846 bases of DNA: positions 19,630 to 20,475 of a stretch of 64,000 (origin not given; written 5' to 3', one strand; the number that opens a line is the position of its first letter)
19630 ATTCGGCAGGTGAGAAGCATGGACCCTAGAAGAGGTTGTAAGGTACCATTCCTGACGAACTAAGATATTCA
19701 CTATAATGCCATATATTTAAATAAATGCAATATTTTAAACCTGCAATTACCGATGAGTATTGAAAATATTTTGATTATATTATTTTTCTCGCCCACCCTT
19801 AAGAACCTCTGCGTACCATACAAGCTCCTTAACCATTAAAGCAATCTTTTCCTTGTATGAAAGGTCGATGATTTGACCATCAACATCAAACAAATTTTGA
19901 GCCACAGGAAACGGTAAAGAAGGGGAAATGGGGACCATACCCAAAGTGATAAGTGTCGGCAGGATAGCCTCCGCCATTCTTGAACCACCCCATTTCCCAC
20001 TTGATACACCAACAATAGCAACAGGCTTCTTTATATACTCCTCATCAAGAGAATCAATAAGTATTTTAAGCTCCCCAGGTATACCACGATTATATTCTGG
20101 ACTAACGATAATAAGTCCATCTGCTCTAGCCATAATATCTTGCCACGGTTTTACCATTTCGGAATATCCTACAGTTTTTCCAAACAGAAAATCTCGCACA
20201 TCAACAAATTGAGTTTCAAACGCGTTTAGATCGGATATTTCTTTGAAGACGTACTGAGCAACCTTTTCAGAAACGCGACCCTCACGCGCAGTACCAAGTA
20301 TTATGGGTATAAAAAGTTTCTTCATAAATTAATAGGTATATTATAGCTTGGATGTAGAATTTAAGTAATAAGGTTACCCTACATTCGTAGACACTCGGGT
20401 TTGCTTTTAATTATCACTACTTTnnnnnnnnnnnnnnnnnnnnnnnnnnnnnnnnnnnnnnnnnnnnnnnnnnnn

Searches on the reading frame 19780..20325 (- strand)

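Call 65: search_protein_families(library=pfam, proteins=[window:19780-20325:-], max_evalue=0.001)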
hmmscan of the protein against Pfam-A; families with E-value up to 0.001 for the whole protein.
window:19780-20325:- (181 aa): 1 family
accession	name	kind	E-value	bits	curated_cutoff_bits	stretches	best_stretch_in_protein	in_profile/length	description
PF03358.20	FMN_red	-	7.4e-30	104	24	1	8-137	5-145/152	NADPH-dependent FMN reductase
